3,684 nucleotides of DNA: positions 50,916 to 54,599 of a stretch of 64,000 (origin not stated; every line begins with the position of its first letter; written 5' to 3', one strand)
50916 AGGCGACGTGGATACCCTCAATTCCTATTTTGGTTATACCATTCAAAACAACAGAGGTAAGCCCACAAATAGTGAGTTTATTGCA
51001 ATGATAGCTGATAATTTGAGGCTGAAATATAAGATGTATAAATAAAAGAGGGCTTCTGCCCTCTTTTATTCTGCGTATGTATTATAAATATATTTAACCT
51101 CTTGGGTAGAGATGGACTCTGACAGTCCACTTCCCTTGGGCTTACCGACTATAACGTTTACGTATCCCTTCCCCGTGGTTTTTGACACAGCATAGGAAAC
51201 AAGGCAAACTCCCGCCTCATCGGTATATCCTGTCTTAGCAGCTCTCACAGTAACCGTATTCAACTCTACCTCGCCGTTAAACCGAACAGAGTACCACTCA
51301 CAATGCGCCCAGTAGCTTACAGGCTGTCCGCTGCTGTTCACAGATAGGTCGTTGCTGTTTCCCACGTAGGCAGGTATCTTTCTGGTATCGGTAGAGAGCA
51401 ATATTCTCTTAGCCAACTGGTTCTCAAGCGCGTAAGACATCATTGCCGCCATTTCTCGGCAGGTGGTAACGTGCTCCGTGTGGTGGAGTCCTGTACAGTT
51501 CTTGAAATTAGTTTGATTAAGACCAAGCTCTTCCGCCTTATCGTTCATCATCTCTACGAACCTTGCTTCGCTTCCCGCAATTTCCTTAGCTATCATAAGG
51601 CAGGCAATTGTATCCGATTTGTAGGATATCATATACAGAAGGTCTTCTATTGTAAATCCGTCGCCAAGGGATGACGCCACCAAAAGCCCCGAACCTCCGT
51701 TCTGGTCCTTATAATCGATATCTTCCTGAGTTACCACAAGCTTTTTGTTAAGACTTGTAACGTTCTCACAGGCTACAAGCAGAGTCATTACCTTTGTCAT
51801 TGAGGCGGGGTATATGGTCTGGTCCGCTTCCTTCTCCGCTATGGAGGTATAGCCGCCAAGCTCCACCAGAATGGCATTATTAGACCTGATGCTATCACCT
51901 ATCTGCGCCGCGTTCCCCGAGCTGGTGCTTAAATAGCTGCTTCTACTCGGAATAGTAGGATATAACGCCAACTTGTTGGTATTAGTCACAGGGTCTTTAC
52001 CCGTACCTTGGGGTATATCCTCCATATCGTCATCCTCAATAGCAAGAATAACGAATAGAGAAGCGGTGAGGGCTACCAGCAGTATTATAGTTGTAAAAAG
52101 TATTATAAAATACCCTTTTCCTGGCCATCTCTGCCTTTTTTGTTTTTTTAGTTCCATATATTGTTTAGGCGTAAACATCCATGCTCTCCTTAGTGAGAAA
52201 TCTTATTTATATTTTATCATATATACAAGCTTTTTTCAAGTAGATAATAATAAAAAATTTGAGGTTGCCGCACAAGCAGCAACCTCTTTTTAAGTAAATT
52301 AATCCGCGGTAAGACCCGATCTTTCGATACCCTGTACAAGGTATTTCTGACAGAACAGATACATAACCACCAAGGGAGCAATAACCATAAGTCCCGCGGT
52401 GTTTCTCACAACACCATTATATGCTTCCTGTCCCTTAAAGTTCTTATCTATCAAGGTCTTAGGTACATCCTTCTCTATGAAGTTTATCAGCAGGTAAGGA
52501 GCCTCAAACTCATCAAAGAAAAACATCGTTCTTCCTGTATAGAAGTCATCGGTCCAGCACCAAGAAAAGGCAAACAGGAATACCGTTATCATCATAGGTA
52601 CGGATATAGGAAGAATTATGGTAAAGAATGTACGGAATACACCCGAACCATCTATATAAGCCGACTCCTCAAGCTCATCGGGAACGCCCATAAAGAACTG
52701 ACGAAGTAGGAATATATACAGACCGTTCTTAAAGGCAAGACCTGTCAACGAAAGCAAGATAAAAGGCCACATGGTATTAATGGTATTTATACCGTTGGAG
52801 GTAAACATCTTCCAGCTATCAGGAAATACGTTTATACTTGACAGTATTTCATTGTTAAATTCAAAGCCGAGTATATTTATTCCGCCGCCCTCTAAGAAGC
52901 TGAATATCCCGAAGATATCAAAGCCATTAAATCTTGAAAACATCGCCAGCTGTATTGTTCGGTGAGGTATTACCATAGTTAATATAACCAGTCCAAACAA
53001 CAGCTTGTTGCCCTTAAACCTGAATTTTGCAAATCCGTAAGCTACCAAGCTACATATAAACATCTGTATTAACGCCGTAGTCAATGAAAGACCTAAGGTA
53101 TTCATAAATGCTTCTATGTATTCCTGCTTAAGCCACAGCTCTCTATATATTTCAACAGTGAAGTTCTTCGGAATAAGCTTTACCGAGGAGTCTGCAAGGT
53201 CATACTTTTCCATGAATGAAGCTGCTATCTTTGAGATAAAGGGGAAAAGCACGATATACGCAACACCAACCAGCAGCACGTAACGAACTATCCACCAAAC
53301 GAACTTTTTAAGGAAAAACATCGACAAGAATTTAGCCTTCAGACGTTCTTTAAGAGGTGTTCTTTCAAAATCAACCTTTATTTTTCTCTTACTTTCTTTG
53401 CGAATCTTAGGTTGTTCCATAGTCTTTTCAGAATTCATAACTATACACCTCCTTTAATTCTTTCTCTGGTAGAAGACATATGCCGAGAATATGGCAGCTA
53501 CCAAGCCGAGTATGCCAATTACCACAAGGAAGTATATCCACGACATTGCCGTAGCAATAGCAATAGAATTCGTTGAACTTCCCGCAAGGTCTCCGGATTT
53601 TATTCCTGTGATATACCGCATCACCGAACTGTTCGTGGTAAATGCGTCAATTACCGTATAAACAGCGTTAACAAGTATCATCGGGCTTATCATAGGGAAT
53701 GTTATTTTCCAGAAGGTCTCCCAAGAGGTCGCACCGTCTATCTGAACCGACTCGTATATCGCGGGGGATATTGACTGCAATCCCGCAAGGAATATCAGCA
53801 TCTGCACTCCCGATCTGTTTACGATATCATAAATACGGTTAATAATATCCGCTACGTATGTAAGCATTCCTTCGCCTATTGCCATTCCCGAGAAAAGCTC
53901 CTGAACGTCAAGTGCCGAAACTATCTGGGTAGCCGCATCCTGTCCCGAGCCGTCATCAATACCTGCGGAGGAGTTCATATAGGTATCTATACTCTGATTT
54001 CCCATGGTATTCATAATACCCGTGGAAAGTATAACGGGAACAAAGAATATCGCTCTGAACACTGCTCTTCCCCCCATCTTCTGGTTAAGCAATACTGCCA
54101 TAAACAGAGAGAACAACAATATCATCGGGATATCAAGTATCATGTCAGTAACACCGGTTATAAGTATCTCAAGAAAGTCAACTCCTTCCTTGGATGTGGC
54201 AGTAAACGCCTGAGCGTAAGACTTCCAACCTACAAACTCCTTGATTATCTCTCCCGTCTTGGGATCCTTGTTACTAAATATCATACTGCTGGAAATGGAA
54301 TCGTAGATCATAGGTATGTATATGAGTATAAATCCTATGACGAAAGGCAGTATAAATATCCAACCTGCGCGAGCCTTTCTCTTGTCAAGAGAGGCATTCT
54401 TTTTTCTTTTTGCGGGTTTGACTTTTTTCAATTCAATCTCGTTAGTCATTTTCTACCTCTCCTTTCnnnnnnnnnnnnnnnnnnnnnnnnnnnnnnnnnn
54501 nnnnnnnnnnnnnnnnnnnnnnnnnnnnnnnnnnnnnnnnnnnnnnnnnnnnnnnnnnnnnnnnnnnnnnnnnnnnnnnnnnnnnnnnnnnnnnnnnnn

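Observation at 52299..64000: Seven-gene operon: a giant SBP-like protein, two full ABC permease pairs, an NHL/TPR/Yip1 membrane fusion and a 1199-aa secreted coiled-coil protein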

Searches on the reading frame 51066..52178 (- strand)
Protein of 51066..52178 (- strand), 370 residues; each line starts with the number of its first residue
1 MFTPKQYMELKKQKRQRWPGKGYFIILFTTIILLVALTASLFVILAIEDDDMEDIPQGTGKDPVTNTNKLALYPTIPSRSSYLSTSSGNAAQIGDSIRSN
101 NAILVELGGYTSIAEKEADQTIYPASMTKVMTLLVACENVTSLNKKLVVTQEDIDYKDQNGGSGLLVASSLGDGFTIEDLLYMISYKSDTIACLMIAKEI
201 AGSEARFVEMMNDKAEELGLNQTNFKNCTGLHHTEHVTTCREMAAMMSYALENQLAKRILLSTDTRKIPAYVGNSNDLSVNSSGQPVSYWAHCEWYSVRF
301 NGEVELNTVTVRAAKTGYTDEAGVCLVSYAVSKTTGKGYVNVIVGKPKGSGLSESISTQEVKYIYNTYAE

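Call 35: search_protein_families(library=pfam, proteins=[window:51066-52178:-], max_evalue=0.01)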
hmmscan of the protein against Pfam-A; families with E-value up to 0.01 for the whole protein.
window:51066-52178:- (370 aa): 2 families
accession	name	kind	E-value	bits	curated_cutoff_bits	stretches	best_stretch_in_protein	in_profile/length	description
PF00768.25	Peptidase_S11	-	5.1e-39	134.6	27.6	1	95-334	8-227/239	D-alanyl-D-alanine carboxypeptidase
PF13354.11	Beta-lactamase2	-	6.6e-11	42.4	22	1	114-248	13-144/214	Beta-lactamase enzyme family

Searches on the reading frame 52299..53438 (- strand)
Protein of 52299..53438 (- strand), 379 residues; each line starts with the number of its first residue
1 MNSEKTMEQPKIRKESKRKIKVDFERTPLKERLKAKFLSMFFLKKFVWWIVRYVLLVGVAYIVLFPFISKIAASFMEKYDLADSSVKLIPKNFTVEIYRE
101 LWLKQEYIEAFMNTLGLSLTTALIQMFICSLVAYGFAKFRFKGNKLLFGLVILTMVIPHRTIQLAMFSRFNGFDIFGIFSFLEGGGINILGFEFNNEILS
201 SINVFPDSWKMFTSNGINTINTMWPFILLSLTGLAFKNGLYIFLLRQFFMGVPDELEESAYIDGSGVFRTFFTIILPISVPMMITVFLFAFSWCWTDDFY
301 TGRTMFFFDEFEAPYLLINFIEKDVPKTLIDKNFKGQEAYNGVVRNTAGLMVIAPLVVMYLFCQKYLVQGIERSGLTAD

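Call 5: search_protein_families(library=pfam, proteins=[window:52299-53438:-], max_evalue=0.01)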
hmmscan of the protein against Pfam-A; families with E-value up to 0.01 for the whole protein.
window:52299-53438:- (379 aa): 1 family
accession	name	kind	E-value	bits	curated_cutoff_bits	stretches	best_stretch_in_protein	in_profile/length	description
PF00528.27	BPD_transp_1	-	6.5e-06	26.4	26.4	1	133-296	9-123/184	Binding-protein-dependent transport system inner membrane component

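Call 6: search_protein_families(library=ncbifam, proteins=[window:52299-53438:-], max_evalue=0.01)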
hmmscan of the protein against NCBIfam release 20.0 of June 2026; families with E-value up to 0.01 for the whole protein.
window:52299-53438:- (379 aa): 15 families
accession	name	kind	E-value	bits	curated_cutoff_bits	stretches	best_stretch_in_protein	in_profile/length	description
NF008231.0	PRK10998.1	equivalog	4.7e-17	62.5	261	1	219-375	155-293/296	maltose ABC transporter permease MalG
NF008210.0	PRK10973.1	equivalog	2e-16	60.5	297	2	240-371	157-276/281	sn-glycerol-3-phosphate ABC transporter permease UgpE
NF040839.1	tungstate_WtpB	equivalog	3.5e-12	46.5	340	2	103-180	38-115/251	tungstate ABC transporter permease WtpB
NF040932.1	ABC_arch_GlcU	equivalog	4e-12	46.4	340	2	234-372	141-265/272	glucose ABC transporter permease GlcU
TIGR01581.1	Mo_ABC_porter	hypoth_equivalog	4.8e-12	45.8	210.3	2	109-189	17-99/225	ABC transporter permease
NF007047.0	PRK09500.1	equivalog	7.3e-10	38.9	326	1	61-171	15-120/257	spermidine/putrescine ABC transporter permease PotC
NF006939.0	PRK09421.1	equivalog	3.8e-09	36.3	262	2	243-292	110-159/230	molybdate ABC transporter permease subunit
TIGR02139.1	permease_CysT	equivalog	5.7e-07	29.4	246.1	1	91-175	32-116/265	sulfate ABC transporter permease subunit CysT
TIGR02141.1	modB_ABC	equivalog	1e-06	28.6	182.6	2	245-292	99-146/208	molybdate ABC transporter permease subunit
NF007044.0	PRK09497.1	equivalog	2.8e-05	23.7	348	1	54-289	11-213/285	spermidine/putrescine ABC transporter permease PotB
NF008208.0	PRK10971.1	equivalog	0.00024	20.7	415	0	94-177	43-126/277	sulfate/thiosulfate ABC transporter permease CysT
TIGR03262.1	PhnU2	equivalog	0.00032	19.5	593.25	0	81-166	302-391/546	putative 2-aminoethylphosphonate ABC transporter permease subunit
NF007852.0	PRK10561.1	equivalog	0.0021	17.9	335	0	91-299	52-231/295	sn-glycerol-3-phosphate ABC transporter permease UgpA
TIGR00969.1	3a0106s02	subfamily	0.0064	16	240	0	102-168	54-120/272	sulfate ABC transporter permease subunit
NF007889.0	PRK10592.1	equivalog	0.0077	15.9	476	0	255-295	169-209/281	putrescine ABC transporter permease PotI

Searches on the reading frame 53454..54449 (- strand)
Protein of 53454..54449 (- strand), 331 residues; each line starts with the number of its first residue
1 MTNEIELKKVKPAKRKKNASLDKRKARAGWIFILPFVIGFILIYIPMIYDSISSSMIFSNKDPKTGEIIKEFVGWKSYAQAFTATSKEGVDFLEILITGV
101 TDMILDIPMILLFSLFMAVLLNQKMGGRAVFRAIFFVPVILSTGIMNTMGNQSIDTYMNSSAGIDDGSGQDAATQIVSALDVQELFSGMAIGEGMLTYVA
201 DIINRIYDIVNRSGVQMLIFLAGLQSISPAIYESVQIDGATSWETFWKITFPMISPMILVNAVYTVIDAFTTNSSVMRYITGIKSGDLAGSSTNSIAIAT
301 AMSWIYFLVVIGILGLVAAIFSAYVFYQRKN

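Call 5: search_protein_families(library=pfam, proteins=[window:53454-54449:-], max_evalue=0.01)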
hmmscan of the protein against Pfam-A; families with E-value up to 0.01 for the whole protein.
window:53454-54449:- (331 aa): 2 families
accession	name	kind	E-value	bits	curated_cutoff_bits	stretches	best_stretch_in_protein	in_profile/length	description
PF00528.27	BPD_transp_1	-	2e-11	44.4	26.4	1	217-328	69-176/184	Binding-protein-dependent transport system inner membrane component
PF03706.18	LPG_synthase_TM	-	0.0067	16.4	33.4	1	80-142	94-156/302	Lysylphosphatidylglycerol synthase TM region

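Call 6: search_protein_families(library=ncbifam, proteins=[window:53454-54449:-], max_evalue=0.01)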
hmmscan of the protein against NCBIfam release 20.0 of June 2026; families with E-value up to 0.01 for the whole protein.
window:53454-54449:- (331 aa): 8 families
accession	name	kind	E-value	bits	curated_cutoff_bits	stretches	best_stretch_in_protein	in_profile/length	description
NF008232.0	PRK10999.1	equivalog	1.5e-08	33.9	392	1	217-277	390-449/520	maltose ABC transporter permease MalF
NF007852.0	PRK10561.1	equivalog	1.6e-07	31.5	335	1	214-312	171-279/295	sn-glycerol-3-phosphate ABC transporter permease UgpA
NF040932.1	ABC_arch_GlcU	equivalog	3.6e-06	26.8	340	1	210-270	145-202/272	glucose ABC transporter permease GlcU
TIGR00969.1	3a0106s02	subfamily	0.00015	21.3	240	1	225-272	167-214/272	sulfate ABC transporter permease subunit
NF040931.1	ABC_arch_GlcT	equivalog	0.0005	19.8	360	0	211-315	153-247/278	glucose ABC transporter permease GlcT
TIGR01581.1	Mo_ABC_porter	hypoth_equivalog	0.00085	18.9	210.3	1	222-269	124-171/225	ABC transporter permease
NF008231.0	PRK10998.1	equivalog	0.001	18.7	261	1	224-271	181-228/296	maltose ABC transporter permease MalG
TIGR03262.1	PhnU2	equivalog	0.0013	17.5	593.25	1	216-280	424-488/546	putative 2-aminoethylphosphonate ABC transporter permease subunit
